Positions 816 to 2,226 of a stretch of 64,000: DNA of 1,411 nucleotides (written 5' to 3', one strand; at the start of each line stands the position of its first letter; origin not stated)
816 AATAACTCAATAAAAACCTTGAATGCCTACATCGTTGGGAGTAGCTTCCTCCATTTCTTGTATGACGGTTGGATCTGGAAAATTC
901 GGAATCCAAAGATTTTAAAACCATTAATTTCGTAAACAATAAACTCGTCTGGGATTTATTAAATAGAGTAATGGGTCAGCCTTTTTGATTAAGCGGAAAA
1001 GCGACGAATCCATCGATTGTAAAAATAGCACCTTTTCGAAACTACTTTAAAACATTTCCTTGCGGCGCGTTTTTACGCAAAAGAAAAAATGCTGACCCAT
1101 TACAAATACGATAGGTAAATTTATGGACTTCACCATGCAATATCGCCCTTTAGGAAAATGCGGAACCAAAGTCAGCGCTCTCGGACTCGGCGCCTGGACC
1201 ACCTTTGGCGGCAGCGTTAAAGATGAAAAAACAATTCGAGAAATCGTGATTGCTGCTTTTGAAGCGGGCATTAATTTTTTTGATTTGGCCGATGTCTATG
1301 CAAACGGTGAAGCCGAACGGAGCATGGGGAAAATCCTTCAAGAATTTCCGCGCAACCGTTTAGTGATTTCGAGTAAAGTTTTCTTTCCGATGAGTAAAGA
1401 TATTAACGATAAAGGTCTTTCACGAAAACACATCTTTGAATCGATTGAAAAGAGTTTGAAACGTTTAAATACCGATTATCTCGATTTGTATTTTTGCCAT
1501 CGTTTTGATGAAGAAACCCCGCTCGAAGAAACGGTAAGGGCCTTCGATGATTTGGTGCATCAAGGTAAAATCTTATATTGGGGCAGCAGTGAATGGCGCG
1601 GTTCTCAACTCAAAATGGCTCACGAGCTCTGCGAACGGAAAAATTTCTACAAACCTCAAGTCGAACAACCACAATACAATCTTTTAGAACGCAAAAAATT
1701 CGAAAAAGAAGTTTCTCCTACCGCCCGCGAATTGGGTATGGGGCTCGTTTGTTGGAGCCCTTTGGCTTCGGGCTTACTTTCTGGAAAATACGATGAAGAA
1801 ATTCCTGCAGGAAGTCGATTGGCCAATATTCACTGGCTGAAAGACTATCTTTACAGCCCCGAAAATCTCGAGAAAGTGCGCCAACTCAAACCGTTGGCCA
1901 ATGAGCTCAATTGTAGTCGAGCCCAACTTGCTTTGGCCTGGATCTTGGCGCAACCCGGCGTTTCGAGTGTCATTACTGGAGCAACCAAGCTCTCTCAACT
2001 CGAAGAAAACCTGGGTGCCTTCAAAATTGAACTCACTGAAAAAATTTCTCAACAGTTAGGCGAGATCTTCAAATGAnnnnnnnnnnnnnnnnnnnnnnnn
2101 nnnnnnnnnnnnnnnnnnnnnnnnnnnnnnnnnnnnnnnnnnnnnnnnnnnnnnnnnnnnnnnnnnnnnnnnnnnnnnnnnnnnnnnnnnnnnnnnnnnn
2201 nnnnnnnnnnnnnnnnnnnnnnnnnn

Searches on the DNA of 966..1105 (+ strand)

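Call 54: build_rna_model(alignment_id=A2)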
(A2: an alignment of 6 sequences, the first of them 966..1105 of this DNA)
Model R1 built from alignment A2 (6 sequences, 163 columns); structure: RNAalifold consensus.
model positions 138; base pairs 32; branch points 0; effective number of sequences 2.65; information 0.59 bits per position. Calibrated on 0.2 Mb of random sequence (short: E-values are rough).
structure used (alignment columns):
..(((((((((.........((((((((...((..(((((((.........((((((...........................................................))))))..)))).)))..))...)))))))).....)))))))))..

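Call 55: search_with_rna_model(model_id=R1, source=window, filters=off, max_evalue=10)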
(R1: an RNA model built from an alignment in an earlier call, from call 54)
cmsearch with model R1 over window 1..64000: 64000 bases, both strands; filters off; matches with E-value up to 10: 34.
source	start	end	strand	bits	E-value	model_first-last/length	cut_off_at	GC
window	31812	31950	+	145.6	3.7e-30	1-138/138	no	0.35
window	22036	22173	+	140.9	3.9e-29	1-138/138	no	0.33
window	966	1104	+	133.9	1.5e-27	1-138/138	no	0.39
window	55637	55777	+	95.8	4.6e-19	1-138/138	no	0.4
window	31813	31951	-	47.6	2.7e-08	1-138/138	no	0.35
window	967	1105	-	35.9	1.1e-05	1-138/138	no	0.38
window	22037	22174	-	33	4.7e-05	1-138/138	no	0.33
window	25776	25868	+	22.1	0.013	1-138/138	no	0.33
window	57698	57761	+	19.4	0.052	1-138/138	no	0.44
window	25758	25890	-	17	0.18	1-138/138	no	0.33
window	12041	12094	+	15.5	0.38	1-138/138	no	0.31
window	14360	14414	-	14.4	0.69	1-138/138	no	0.51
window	44158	44192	-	14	0.82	1-138/138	no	0.31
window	43035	43072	-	13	1.4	59-96/138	no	0.32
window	12040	12097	-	12.9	1.5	1-138/138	no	0.33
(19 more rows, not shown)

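Call 58: search_with_rna_model(model_id=R1, sources=[window, L047, L048, L049, L051, L053, L054, L055], max_evalue=0.01, make_alignment=true)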
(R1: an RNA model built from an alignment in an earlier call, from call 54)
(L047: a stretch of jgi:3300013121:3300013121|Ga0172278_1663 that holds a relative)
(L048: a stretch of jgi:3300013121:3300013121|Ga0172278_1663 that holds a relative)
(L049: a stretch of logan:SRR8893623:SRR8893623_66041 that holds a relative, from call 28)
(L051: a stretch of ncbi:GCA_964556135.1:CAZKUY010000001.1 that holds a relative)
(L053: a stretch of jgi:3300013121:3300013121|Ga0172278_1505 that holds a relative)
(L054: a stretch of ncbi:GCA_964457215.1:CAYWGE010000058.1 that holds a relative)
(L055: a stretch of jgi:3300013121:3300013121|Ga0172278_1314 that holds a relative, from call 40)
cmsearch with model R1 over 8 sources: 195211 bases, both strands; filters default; matches with E-value up to 0.01: 13.
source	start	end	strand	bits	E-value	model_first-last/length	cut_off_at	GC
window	31812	31950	+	145.6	1.1e-29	1-138/138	no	0.35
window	22036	22173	+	140.9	1.2e-28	1-138/138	no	0.33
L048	16119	16256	-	138.3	4.7e-28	1-138/138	no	0.35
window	966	1104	+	133.9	4.5e-27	1-138/138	no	0.39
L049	9844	9982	+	133.9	4.5e-27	1-138/138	no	0.39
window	55637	55777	+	95.8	1.4e-18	1-138/138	no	0.4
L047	11873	12032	-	88.6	5.7e-17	1-138/138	no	0.43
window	31813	31951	-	47.6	8.1e-08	1-138/138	no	0.35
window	967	1105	-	35.9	3.3e-05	1-138/138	no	0.38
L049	9845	9983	-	35.9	3.3e-05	1-138/138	no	0.38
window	22037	22174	-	33.1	0.00014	1-138/138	no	0.33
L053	6292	6405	-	30.9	0.00044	1-138/138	no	0.41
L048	16118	16255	+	29.4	0.00092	1-138/138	no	0.35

Alignment A4: 13 matches aligned to the model, 198 columns, each read 5' to 3' on its own strand. Consensus structure (alignment columns), stored with it:
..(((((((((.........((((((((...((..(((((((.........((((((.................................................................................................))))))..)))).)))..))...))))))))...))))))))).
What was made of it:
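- On Riboswitch / cis-regulatory leader RNA: D and E are antisense to their flanking genes (calls 55, 58).
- All five copies lie on the same DNA strand (calls 55, 58). D and E are antisense to their genes (calls 55, 58). All five copies have the same polarity on the window's + strand, whatever the gene orientation (calls 55, 58).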

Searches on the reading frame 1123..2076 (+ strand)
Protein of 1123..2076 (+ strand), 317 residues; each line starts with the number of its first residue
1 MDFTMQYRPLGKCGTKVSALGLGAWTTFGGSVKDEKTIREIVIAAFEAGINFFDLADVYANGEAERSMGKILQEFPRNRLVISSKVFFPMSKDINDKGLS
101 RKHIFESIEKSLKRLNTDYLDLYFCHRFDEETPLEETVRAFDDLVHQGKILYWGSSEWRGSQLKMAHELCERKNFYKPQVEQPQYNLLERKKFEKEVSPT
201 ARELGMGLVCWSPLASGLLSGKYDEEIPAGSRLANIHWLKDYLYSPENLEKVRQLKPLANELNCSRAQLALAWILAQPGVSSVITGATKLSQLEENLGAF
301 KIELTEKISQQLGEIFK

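Call 28: find_encoding_contigs(protein=window:1123-2076:+, flank=10000, max_places=4)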
Protein window:1123-2076:+ (317 aa): 1 contig read that carries it; 1 place shown.
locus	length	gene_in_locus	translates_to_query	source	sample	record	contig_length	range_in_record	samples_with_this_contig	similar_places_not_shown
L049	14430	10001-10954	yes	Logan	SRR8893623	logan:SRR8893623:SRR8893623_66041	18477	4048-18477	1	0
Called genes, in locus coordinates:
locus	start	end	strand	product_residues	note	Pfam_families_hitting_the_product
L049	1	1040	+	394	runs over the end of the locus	PF00070:Pyr_redox (faint), PF00890:FAD_binding_2 (weak), PF01266:DAO (weak), PF01946:Thi4 (faint), PF03486:HI0933_like, PF12831:FAD_oxidored (weak), PF13450:NAD_binding_8, PF22780:HI0933_like_1st, +3 more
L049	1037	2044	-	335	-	PF00036:EF-hand_1 (faint), PF13202:EF-hand_5 (faint), PF13405:EF-hand_6 (faint)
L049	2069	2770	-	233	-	PF03006:HlyIII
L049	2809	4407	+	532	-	PF28550:DUF8436, PF01266:DAO (faint), PF03486:HI0933_like (faint), PF07992:Pyr_redox_2 (faint), PF21688:FAD-depend_C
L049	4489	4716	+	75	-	-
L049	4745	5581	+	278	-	PF07885:Ion_trans_2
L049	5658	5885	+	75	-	PF04014:MazE_antitoxin (weak)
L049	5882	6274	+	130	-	PF02661:Fic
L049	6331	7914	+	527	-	PF00890:FAD_binding_2, PF01266:DAO (weak), PF03486:HI0933_like (faint), PF07992:Pyr_redox_2 (faint), PF01593:Amino_oxidase, PF13450:NAD_binding_8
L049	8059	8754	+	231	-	PF01551:Peptidase_M23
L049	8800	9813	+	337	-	-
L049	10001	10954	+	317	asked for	PF00248:Aldo_ket_red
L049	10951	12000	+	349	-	PF01207:Dus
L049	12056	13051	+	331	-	PF14249:Tocopherol_cycl (weak)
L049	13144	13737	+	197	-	-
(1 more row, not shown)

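Call 38: find_homologous_proteins(query=window:1123-2076:+, max_evalue=1e-60)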
Query window:1123-2076:+ (317 aa): 7687 proteins with E <= 1e-60 among 8000 candidates; the best 120 are listed.
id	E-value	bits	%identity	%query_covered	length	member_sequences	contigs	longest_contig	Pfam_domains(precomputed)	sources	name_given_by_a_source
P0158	2.3e-205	699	97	100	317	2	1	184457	PF00248.28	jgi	-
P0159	8.1e-150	516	70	98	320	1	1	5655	PF00248.28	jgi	-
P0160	4.8e-149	514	70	98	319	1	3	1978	PF00248.28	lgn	-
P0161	6.6e-149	513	70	98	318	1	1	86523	PF00248.28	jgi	jgi:voltage-dependent potassium channel beta subunit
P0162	1.2e-148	512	70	98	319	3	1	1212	PF00248.28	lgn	-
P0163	1.8e-148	512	69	98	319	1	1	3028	PF00248.28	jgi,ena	-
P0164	3.1e-148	511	70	98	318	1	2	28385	PF00248.28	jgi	jgi:voltage-dependent potassium channel beta subunit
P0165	2.8e-147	508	69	98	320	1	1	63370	PF00248.28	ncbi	-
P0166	4.5e-147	507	70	98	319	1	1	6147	PF00248.28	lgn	-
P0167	4.8e-147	507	69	99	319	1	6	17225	PF00248.28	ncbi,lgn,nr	ncbi:aldo/keto reductase [Deltaproteobacteria bacterium PRO3]|nr:aldo/keto reductase [Deltaproteobac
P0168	1.0e-146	506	69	98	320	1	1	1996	PF00248.28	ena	-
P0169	9.3e-146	503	68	99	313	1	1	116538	PF00248.28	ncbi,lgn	ncbi:MAG: aldo/keto reductase [bacterium]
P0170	2.0e-145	502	68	98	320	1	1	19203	PF00248.28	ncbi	-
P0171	3.6e-145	501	68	99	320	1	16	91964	PF00248.28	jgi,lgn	jgi:voltage-dependent potassium channel beta subunit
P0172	3.8e-145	501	68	98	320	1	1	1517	PF00248.28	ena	-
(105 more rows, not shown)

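Call 40: find_encoding_contigs(protein=P0158, flank=10000, max_places=2)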
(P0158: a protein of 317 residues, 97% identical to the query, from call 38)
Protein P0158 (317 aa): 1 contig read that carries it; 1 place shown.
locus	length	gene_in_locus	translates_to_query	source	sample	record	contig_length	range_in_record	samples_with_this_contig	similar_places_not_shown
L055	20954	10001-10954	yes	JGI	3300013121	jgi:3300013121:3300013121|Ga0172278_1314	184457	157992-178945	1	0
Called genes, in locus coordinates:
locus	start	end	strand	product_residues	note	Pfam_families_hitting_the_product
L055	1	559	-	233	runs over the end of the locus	PF03006:HlyIII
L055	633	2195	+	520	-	PF28550:DUF8436, PF03486:HI0933_like (faint), PF07992:Pyr_redox_2 (faint), PF01266:DAO (faint), PF21688:FAD-depend_C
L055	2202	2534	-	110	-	-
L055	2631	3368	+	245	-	PF07885:Ion_trans_2 (weak)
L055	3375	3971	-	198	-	PF00440:TetR_N, PF13305:TetR_C_33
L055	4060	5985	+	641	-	PF13522:GATase_6, PF13537:GATase_7, PF00733:Asn_synthase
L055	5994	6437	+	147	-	PF13279:4HBT_2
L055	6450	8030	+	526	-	PF00890:FAD_binding_2, PF01134:GIDA (faint), PF01266:DAO (weak), PF03486:HI0933_like (faint), PF07992:Pyr_redox_2 (faint), PF01593:Amino_oxidase, PF13450:NAD_binding_8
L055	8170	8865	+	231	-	PF01551:Peptidase_M23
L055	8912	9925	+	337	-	-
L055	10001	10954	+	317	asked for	PF00248:Aldo_ket_red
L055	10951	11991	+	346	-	PF01207:Dus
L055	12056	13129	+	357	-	PF14249:Tocopherol_cycl (weak)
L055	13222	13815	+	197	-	-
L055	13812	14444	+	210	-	PF02545:Maf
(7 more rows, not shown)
